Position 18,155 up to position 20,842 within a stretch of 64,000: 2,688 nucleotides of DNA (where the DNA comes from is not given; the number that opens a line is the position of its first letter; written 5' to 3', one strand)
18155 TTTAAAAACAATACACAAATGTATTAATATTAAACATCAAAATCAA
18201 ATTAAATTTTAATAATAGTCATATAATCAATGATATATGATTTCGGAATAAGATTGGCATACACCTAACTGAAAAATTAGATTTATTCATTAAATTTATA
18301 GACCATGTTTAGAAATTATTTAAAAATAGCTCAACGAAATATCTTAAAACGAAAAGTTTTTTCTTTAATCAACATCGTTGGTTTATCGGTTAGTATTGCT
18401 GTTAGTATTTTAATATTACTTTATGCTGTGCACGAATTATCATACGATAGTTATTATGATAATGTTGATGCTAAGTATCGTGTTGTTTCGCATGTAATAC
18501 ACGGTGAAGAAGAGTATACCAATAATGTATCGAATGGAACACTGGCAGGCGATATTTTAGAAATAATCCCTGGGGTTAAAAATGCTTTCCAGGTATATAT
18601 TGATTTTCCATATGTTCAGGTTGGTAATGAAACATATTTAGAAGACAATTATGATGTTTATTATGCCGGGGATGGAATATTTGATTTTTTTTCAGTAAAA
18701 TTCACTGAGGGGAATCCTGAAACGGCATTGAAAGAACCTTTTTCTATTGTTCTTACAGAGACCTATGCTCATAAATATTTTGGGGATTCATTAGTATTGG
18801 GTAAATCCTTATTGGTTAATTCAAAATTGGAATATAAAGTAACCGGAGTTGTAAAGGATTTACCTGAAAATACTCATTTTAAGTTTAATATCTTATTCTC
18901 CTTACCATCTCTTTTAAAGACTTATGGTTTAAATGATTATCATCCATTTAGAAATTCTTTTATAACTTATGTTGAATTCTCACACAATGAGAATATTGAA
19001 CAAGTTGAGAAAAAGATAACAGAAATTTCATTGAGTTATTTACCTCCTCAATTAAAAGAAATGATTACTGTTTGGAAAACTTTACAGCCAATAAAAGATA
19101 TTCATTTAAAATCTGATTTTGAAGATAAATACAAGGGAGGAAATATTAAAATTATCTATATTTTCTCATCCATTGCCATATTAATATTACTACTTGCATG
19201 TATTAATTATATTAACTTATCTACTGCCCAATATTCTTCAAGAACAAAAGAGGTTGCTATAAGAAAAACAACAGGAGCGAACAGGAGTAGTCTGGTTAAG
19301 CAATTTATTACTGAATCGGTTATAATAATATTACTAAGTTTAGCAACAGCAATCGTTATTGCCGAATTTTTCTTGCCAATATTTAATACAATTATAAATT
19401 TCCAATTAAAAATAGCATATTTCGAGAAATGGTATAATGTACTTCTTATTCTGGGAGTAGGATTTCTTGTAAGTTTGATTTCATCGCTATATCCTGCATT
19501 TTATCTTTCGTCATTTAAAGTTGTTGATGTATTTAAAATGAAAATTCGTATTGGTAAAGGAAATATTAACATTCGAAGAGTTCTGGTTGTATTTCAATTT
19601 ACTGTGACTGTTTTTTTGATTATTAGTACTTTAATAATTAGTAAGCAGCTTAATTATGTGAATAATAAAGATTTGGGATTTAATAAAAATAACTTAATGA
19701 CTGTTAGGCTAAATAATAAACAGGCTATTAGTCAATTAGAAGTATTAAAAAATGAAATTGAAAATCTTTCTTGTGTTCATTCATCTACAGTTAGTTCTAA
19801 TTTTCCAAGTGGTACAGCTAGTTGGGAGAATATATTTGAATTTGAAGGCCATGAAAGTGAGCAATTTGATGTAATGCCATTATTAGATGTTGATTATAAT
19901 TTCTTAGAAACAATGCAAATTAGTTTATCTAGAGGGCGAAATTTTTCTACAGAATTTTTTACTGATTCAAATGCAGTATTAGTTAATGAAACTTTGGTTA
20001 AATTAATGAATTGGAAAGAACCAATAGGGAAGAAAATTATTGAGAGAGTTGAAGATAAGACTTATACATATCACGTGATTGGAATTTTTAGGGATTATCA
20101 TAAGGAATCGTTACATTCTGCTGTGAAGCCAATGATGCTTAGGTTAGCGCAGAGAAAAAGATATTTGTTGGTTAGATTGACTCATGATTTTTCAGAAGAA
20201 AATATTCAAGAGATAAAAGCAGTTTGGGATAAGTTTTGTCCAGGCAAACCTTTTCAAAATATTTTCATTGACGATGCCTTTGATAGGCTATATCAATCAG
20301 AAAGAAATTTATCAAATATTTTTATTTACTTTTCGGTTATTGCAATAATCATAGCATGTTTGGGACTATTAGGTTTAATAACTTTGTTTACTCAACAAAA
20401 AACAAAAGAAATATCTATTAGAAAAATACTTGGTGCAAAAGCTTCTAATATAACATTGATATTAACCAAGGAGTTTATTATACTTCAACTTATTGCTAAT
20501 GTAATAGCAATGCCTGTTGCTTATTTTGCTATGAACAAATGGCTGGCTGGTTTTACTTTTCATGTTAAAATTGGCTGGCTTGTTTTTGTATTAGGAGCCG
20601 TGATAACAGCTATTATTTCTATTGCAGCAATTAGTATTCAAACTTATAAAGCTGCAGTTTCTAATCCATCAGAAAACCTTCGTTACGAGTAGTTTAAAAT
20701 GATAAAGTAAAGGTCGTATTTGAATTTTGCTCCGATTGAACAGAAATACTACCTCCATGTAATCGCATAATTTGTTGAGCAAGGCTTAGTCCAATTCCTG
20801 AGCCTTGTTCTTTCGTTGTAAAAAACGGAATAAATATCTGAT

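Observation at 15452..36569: Four-fold tandem amplification of a complete sensor / sigma-54 activator / orphan FtsX permease cassette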

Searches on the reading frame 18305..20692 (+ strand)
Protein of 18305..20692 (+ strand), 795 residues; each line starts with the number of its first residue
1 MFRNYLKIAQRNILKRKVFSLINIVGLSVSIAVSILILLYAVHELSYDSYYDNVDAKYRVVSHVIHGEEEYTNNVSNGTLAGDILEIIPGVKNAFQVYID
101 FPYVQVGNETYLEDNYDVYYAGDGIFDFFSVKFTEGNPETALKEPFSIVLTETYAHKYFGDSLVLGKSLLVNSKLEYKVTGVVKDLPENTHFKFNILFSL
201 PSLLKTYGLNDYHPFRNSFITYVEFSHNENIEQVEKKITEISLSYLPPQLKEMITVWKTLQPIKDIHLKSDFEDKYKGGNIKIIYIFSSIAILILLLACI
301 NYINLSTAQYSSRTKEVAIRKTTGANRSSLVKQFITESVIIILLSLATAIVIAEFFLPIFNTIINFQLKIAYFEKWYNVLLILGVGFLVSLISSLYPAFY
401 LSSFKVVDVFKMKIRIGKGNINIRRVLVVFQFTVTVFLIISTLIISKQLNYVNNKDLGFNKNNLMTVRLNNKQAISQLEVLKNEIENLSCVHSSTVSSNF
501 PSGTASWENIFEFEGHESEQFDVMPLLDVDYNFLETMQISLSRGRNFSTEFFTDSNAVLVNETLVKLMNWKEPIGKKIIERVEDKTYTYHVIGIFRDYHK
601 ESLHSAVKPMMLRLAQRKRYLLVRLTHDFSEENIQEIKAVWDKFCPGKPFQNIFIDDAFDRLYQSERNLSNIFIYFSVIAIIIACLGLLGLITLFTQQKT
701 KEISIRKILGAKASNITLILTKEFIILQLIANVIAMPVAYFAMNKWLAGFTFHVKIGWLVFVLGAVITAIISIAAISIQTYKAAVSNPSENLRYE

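Call 3: search_protein_families(library=pfam, proteins=[window:18305-20692:+])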
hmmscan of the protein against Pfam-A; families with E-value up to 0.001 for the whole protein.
window:18305-20692:+ (795 aa): 2 families
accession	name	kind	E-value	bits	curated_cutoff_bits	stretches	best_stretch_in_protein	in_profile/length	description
PF12704.14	MacB_PCD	-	3.2e-26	93.4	27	2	20-240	1-206/207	MacB-like periplasmic core domain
PF02687.27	FtsX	-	1.8e-23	83.3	25.5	2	289-403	2-117/120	FtsX-like permease C-terminal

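Call 11: search_protein_families(library=ncbifam, proteins=[window:18305-20692:+], max_evalue=0.00001)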
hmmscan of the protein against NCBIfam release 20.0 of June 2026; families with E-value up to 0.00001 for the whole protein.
window:18305-20692:+ (795 aa): 4 families
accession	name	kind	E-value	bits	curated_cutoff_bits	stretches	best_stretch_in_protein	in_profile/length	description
TIGR03434.1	ADOP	subfamily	2.4e-80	270.7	622.3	1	6-795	5-803/803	ADOP family duplicated permease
NF038008.1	ABC_perm_DarB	equivalog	6.7e-34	116.9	700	1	16-781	7-772/777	darobactin export ABC transporter permease subunit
NF007826.0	PRK10535.1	equivalog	2.6e-09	35.9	966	0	286-355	524-600/648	macrolide ABC transporter ATP-binding protein/permease MacB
NF041854.1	ABC_perm_YbbP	equivalog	3.7e-07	28.5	999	0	290-397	246-355/806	putative ABC transporter permease subunit YbbP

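Call 26: find_related_loci(query=A1, collection=genome_contigs, flank=10000)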
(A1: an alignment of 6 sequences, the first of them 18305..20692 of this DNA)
Query A1 (795 aa) in genome_contigs; peptide patterns used: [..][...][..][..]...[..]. (x = any residue, [..] = any of these).
600 stretches matched a pattern (row limit reached: there are more); 591 encode a relative of the query (tblastn E <= 1e-3); the best 80 are kept; 80 distinct loci.
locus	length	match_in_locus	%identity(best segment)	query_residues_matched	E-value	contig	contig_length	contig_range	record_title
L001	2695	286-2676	38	1-795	0e+0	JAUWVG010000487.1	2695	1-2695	MAG: Candidatus Aminicenantes bacterium isolate CSMAG_2626 CSMAG_2626_k141_1000602_length_2695_cov_11.7737, whole genome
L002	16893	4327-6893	37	1-795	1e-172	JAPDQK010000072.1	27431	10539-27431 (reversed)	MAG: Candidatus Zhuqueibacter pondensis isolate JZ4_201709_bins_45 JZ-4_201709_bins_45_scaffold_72, whole genome shotgun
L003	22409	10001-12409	39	1-795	6e-172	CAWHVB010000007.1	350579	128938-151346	MAG: uncultured Ignavibacteria bacterium isolate MFD02416.bin.1.237 genome assembly, contig: contig_68612, whole genome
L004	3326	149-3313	36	1-795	5e-177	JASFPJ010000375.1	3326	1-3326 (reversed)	MAG: Candidatus Aminicenantes bacterium isolate D0819M58metaG_Bin_295 D0819M58metaG_FD_scaffold_4881_c1, whole genome sh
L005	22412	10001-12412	38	1-795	4e-167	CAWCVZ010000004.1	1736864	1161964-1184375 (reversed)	MAG: uncultured Ignavibacteria bacterium isolate MFD05442.bin.1.213 genome assembly, contig: contig_12291, whole genome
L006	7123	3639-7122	36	1-795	5e-167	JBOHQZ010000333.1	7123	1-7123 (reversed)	MAG: bacterium isolate SD8033_maxbin2.bin.2_sub NODE_3329_length_7123_cov_3.005575, whole genome shotgun sequence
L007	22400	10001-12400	38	1-795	4e-166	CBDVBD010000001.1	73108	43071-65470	MAG TPA_asm: uncultured bacterium isolate SRR22302350_binner123_Refined_58 genome assembly, contig: ERZ25073595.20, whol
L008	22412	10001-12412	36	1-795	7e-166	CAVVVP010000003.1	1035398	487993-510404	MAG: uncultured Ignavibacteria bacterium isolate MFD03804.bin.1.189 genome assembly, contig: contig_32811, whole genome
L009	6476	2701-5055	38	1-795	2e-166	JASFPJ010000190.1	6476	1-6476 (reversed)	MAG: Candidatus Aminicenantes bacterium isolate D0819M58metaG_Bin_295 D0819M58metaG_FD_scaffold_1454_c1, whole genome sh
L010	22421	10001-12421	36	1-795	4e-165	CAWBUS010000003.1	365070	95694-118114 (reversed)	MAG: uncultured Chitinophagaceae bacterium isolate MFD05502.bin.1.162 genome assembly, contig: contig_20375, whole genom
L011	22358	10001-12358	37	1-795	2e-164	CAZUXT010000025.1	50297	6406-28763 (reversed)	MAG TPA_asm: uncultured Eubacteriales bacterium isolate binchicken_co228_403 genome assembly, contig: NODE_702_length_50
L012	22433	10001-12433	36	1-795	2e-162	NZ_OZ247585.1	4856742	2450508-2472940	MAG: Reichenbachiella sp. isolate eb5c5201-2828-4ab5-bcd7-5c3e20512ac5 chromosome 1, complete sequence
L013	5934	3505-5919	38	1-795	6e-164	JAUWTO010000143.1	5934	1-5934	MAG: Candidatus Aminicenantes bacterium isolate CSMAG_2582 CSMAG_2582_k127_512930_length_5934_cov_800.5862, whole genome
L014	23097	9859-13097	36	1-795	4e-162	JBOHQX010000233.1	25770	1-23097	MAG: bacterium isolate M3-S_metawrap_bin.56 k127_4482138, whole genome shotgun sequence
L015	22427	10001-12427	37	1-795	1e-161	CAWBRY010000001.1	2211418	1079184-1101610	MAG: uncultured Sphingobacteriales bacterium isolate MFD01916.bin.2.116 genome assembly, contig: contig_1874, whole geno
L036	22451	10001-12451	36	1-795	1e-156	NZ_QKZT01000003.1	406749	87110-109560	Algoriphagus chordae strain DSM 19830 LV85DRAFT_scaffold00003.3, whole genome shotgun sequence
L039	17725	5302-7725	37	1-795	4e-156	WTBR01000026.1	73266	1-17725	MAG: Bacteroidales bacterium isolate GLR59 c_000000080961, whole genome shotgun sequence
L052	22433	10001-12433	36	1-795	1e-153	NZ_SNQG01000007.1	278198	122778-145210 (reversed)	Mucilaginibacter phyllosphaerae strain PP-F2FG21 NODE_7_length_278198_cov_98.520633, whole genome shotgun sequence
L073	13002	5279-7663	35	1-795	1e-150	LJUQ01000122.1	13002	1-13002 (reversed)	MAG: Bacteroides sp. SM23_62_1 WORSMTZ_11015, whole genome shotgun sequence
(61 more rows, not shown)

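Call 29: search_protein_families(library=pfam, proteins=[L036:4518-5822:+, L003:4865-6115:+, L052:7781-9079:+, L036:6100-6795:+, L003:6196-6885:+, L003:6910-7572:+, L039:213-1736:-, L039:13465-15000:+, L039:15156-17723:-, L036:1515-2867:-])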
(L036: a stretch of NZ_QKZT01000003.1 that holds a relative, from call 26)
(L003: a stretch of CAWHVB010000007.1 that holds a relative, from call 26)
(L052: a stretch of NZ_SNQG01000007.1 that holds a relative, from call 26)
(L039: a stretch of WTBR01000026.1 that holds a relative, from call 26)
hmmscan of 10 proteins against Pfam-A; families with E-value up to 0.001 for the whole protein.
L036:4518-5822:+ (434 aa): 2 families
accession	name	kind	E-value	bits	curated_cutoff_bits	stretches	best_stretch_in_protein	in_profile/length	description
PF13437.12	HlyD_3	-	1.8e-11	45.1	22.2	1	252-341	1-96/106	HlyD family secretion protein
PF16576.10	HlyD_D23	-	2.3e-05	24.2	30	0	198-327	57-188/214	Barrel-sandwich domain of CusB or HlyD membrane-fusion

L003:4865-6115:+ (416 aa): 3 families
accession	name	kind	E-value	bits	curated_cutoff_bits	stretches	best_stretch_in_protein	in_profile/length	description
PF13437.12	HlyD_3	-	6.7e-15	56.2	22.2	1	233-325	1-97/106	HlyD family secretion protein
PF16576.10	HlyD_D23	-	1e-10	41.7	30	1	178-309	58-189/214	Barrel-sandwich domain of CusB or HlyD membrane-fusion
PF13533.13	Biotin_lipoyl_2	-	6.6e-05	23.1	29.8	0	81-105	8-32/32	Biotin-lipoyl like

L052:7781-9079:+ (432 aa): 2 families
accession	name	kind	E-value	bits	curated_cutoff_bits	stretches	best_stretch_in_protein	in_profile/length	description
PF13437.12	HlyD_3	-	1.5e-11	45.4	22.2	1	248-333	1-92/106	HlyD family secretion protein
PF16576.10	HlyD_D23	-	7.6e-06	25.8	30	0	239-305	101-167/214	Barrel-sandwich domain of CusB or HlyD membrane-fusion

L036:6100-6795:+ (231 aa): 8 families
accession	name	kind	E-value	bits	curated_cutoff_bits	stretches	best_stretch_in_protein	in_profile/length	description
PF00005.33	ABC_tran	-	2e-36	126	25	1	23-171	1-136/137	ABC transporter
PF13304.12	AAA_21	-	4.1e-10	40.7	27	1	142-203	236-300/304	AAA domain, putative AbiEii toxin, Type IV TA system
PF02463.25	SMC_N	-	1.1e-07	31.9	40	1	27-216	19-212/220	RecF/RecN/SMC N terminal domain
PF03193.22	RsgA_GTPase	-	1.3e-05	25.5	30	1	12-53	86-126/174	RsgA GTPase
PF03215.21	Rad17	-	0.00018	21.9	23.8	1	16-54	29-66/186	Rad17 P-loop domain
PF13175.12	AAA_15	-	0.0002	21.6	32.1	0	23-71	14-64/374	AAA ATPase domain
PF13555.12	AAA_29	-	0.00055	20.1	27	0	26-50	15-39/61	P-loop containing region of AAA domain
PF13238.12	AAA_18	-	0.00065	20.6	29.4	0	36-54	1-19/128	AAA domain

L003:6196-6885:+ (229 aa): 5 families
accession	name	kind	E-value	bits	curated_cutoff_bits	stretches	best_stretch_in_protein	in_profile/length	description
PF00005.33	ABC_tran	-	1.7e-35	123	25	1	21-169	1-136/137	ABC transporter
PF13304.12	AAA_21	-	6e-07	30.3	27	0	34-62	2-33/304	AAA domain, putative AbiEii toxin, Type IV TA system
PF02463.25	SMC_N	-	9.5e-06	25.6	40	0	132-215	127-213/220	RecF/RecN/SMC N terminal domain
PF03193.22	RsgA_GTPase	-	0.00023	21.5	30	1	11-51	87-126/174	RsgA GTPase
PF13555.12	AAA_29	-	0.00063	19.9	27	0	22-48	13-39/61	P-loop containing region of AAA domain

L003:6910-7572:+ (220 aa): 6 families
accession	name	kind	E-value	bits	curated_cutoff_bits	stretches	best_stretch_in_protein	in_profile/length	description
PF00005.33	ABC_tran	-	6.1e-32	111.5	25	1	21-169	1-136/137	ABC transporter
PF13304.12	AAA_21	-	1.9e-10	41.7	27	1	139-200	235-299/304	AAA domain, putative AbiEii toxin, Type IV TA system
PF02463.25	SMC_N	-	1.3e-06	28.4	40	1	15-212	9-210/220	RecF/RecN/SMC N terminal domain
PF13401.12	AAA_22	-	0.00011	23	27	1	31-190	5-114/130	AAA domain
PF13175.12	AAA_15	-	0.00081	19.5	32.1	0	156-201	325-371/374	AAA ATPase domain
PF13555.12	AAA_29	-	0.001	19.2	27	0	27-48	18-39/61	P-loop containing region of AAA domain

L039:213-1736:- (507 aa): 1 family
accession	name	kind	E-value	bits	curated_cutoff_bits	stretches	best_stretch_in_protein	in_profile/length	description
PF01432.26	Peptidase_M3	-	9.7e-06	25.6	27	0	296-459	240-413/457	Peptidase family M3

L039:13465-15000:+ (511 aa): 1 family
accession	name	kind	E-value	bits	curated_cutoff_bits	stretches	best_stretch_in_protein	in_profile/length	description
PF03572.23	Peptidase_S41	-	5.5e-17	62.3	24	1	298-487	1-163/165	Peptidase family S41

L039:15156-17723:- (855 aa): 11 families
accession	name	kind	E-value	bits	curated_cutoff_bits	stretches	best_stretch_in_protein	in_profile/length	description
PF13041.12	PPR_2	-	3e-107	351.1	30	12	76-108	14-46/50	PPR repeat family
PF12854.13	PPR_1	-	2.3e-73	242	23.8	0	478-492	1-15/34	PPR repeat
PF13812.12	PPR_3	-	4.1e-72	238.6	25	8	153-204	4-58/63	Pentatricopeptide repeat domain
PF17177.10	PPR_long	-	5.2e-37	127.7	27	1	534-622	75-169/211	Pentacotripeptide-repeat region of PRORP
PF18621.7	Rv3651-like_middle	-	1.6e-13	51.5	31.1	0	296-333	23-60/110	Rv3651-like, middle domain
PF18026.6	Exog_C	-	6.8e-11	42.4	29.5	0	120-134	28-42/49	Endo/exonuclease (EXOG) C-terminal domain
PF19189.6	Mtf2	-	4.7e-09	36.7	27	0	272-296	127-151/195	Mtf2 family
PF23229.2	DUF7067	-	1.9e-07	31.3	27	0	429-454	25-50/56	Alpha-glucan water dikinase, DUF7067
PF16427.10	DUF5024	-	3.7e-06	27.6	25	0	536-560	4-28/104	Domain of unknown function (DUF5024)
PF00116.26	COX2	-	6.3e-06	26.5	22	0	388-427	21-60/120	Cytochrome C oxidase subunit II, periplasmic domain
PF20308.4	TPR-S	-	6.4e-05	23.9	27.6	1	672-783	15-93/102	Tetratricopeptide Repeats-Sensor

L036:1515-2867:- (450 aa): 1 family
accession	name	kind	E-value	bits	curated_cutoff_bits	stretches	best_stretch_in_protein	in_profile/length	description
PF02518.31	HATPase_c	-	3.7e-19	69.6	26.4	1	345-449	2-107/111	Histidine kinase-, DNA gyrase B-, and HSP90-like ATPase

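Call 33: find_encoding_contigs(protein=window:18305-20692:+, flank=10000, max_places=6)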
Protein window:18305-20692:+ (795 aa): no gene with exactly this product is on record in the collection.

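Call 47: search_solved_structures(query=window:18305-20692:+, max_evalue=0.001)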
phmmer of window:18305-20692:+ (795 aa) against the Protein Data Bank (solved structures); distinct sequences matched with E-value up to 0.001: 5.
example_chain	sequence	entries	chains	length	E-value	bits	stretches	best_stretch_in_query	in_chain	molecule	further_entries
5lil_A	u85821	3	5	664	1.6e-10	43.2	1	105-369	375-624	Macrolide export ATP-binding/permease protein MacB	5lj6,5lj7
3is6_A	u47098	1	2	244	1.1e-06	30.5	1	73-242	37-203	putative permease protein, ABC transporter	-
5xu1_M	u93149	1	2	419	1.9e-05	26.5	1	283-750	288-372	ABC transporter permeae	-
5gko_A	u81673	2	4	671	2.5e-05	26.1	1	284-373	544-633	Macrolide export ATP-binding/permease protein MacB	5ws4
5nik_J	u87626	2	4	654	5.8e-05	24.8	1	287-354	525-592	Macrolide export ATP-binding/permease protein MacB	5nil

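Call 61: search_protein_families(library=pfam, proteins=[L073:4005-4670:+], max_evalue=0.00001)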
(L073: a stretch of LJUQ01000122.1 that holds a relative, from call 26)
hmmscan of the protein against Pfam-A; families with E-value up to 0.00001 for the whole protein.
L073:4005-4670:+ (221 aa): 0 families

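Call 84: list_cluster_members(proteins=[P0001, window:18305-20692:+, window:32649-34022:-, window:38658-41042:+])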
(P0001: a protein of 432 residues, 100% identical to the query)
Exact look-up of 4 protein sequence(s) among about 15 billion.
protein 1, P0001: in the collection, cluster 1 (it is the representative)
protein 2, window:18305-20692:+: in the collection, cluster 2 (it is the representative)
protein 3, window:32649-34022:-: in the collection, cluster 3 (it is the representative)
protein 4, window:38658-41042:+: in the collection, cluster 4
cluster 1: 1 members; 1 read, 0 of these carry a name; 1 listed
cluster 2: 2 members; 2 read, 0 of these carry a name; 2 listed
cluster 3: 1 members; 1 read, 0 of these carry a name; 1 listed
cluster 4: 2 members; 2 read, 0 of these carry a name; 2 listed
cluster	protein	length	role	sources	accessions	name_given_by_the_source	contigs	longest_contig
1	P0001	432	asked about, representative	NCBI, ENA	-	-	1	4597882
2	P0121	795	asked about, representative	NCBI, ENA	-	-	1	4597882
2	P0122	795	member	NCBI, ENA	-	-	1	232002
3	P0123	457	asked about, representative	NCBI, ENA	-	-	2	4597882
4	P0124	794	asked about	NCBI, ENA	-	-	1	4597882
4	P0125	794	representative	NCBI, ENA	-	-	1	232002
